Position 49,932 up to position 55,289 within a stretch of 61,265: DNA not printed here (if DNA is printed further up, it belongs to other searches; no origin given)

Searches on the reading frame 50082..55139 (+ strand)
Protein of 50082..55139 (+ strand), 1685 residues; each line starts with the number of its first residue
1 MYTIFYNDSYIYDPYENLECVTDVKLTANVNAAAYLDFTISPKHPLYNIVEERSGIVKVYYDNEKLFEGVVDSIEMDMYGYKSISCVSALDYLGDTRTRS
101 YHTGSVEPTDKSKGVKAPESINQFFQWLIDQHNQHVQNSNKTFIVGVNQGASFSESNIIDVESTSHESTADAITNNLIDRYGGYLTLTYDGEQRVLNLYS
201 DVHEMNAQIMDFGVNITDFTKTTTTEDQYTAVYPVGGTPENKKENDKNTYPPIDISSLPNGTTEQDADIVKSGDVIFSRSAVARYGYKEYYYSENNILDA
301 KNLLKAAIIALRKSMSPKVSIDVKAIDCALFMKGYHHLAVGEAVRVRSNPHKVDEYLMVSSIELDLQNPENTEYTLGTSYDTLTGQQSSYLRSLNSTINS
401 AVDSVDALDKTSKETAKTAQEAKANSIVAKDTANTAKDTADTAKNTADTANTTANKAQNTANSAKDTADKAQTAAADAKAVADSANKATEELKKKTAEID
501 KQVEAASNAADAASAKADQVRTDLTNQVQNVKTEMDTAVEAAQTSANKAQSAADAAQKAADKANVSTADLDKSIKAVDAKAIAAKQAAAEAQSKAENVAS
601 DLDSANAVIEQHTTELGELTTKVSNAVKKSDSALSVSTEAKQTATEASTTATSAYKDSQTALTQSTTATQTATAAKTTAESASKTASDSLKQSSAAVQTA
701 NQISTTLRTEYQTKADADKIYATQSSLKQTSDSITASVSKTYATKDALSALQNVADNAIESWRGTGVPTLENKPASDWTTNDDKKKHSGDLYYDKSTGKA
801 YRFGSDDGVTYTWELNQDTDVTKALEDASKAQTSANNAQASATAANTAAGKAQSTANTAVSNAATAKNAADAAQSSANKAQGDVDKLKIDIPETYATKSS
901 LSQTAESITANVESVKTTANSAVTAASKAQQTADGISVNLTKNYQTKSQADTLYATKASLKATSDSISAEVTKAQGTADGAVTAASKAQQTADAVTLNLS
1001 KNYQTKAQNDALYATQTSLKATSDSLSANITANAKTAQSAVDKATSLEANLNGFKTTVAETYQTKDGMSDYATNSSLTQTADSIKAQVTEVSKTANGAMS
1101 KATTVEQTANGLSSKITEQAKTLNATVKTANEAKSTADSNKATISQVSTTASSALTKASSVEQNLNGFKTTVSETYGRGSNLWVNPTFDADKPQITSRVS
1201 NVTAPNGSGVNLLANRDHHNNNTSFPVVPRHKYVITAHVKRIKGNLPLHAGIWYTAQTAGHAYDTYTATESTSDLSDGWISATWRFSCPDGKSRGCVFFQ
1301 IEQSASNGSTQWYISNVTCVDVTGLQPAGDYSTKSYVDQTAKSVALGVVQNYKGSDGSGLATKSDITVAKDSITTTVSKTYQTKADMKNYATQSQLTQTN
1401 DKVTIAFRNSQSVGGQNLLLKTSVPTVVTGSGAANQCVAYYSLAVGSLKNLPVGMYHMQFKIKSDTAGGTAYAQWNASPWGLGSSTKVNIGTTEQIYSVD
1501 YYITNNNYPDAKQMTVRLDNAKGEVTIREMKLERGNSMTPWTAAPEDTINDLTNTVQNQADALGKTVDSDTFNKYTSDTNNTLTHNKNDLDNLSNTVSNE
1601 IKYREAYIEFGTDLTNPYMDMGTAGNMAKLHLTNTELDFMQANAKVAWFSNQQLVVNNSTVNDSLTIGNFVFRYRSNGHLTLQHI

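Call 76: search_protein_families(library=phrogs, proteins=[window:50082-55139:+], max_evalue=0.00001)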
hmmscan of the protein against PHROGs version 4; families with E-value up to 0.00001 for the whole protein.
window:50082-55139:+ (1685 aa): 8 families
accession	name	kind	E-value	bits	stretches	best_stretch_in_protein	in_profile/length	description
phrog_1885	-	tail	1.3e-82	279.3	4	1070-1180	723-833/1033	minor tail protein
phrog_3558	-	tail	1.2e-69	236.8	1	1-459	10-453/1047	tail protein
phrog_9886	-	unknown function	7.8e-48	163.9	2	1-411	1-379/940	-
phrog_1775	-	head and packaging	1.1e-22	80.6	1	1016-1599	471-909/1609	minor head protein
phrog_21973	-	tail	1.8e-18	65.6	2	1380-1583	1790-1992/3605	tail protein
phrog_1330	-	tail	3.7e-13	49.2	2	1078-1657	447-882/1361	tail protein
phrog_38044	-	unknown function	5.6e-12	44.5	1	747-837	1157-1246/3576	-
phrog_7885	-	unknown function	3.6e-07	31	0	1037-1072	23-58/83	-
